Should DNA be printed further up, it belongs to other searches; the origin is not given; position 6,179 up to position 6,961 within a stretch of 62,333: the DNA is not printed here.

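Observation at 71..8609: Eight co-directional genes form a conflict-type islet: caspase-FGE, 2TM/small/MNT/HEPN cassette, RecQ-PRTase/DprA pair, GlmL-like ATPase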

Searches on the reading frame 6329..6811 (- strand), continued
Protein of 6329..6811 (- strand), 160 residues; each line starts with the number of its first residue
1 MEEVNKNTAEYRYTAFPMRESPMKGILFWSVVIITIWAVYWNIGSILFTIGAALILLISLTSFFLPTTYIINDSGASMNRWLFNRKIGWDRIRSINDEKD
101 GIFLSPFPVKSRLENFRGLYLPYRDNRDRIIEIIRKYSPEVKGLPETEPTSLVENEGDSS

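Call 79: search_protein_families(library=padloc, proteins=[L007:3553-4722:+, L016:11440-14643:+], max_evalue=1e-10)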
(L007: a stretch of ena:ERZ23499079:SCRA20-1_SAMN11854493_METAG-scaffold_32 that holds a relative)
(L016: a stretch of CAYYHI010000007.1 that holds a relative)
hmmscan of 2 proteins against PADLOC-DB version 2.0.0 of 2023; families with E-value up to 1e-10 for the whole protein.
L007:3553-4722:+ (389 aa): 6 families
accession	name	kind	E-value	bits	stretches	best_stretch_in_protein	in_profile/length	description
PDLC03963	SoFic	-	1.8e-121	403.9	1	18-382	5-360/361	-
PDLC04966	PDC-S24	-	5.3e-22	76.3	1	129-265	231-368/497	-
PDLC04836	PDC-S04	-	2.9e-18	63.9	1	78-269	33-216/244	-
PDLC04840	PDC-S04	-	1.6e-17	62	1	108-264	52-198/227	-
PDLC04837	PDC-S04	-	1e-16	58.9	1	68-272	22-214/234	-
PDLC04839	PDC-S04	-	6.7e-11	40.2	1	110-264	39-185/205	-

L016:11440-14643:+ (1067 aa): 24 families
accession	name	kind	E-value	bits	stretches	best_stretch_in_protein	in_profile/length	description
PDLC04134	mad2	-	6.2e-25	86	1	358-660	237-454/492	mads_2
PDLC03630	REase_MTase_IIG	-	7.3e-24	81.7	1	340-476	312-470/1100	Type IIG restriction enzyme-methyltransferase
PDLC03021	MTase_I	-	5.9e-23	79.4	1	352-473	122-246/491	Type I methyltransferase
PDLC03235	MTase_II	-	3.6e-22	77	1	367-676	78-380/648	Type II methyltransferase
PDLC03348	MTase_II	-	5e-22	76.2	0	371-475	200-312/727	Type II methyltransferase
PDLC03313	MTase_II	-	1.7e-18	64.5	1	539-651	139-253/563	Type II methyltransferase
PDLC02529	PglX|PglXI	-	2e-18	63.6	1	365-592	172-402/1189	PglX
PDLC03338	MTase_II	-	6.9e-18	62.7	1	374-472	112-213/604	Type II methyltransferase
PDLC03335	MTase_II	-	1.5e-17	61.5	1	370-652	58-305/607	Type II methyltransferase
PDLC03604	REase_MTase_IIG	-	1.9e-17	60.6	1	455-652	451-648/1011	Type IIG restriction enzyme-methyltransferase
PDLC03612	REase_MTase_IIG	-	1.2e-16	58.1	1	541-685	803-949/1247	Type IIG restriction enzyme-methyltransferase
PDLC03245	MTase_II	-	7.4e-16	55.8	0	544-639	158-254/577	Type II methyltransferase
PDLC03248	MTase_II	-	2e-15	54.5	0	542-642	83-186/521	Type II methyltransferase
PDLC03267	MTase_II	-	1.3e-14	52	0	540-652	102-218/539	Type II methyltransferase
PDLC03357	MTase_II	-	2e-14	50.9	1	354-440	83-169/620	Type II methyltransferase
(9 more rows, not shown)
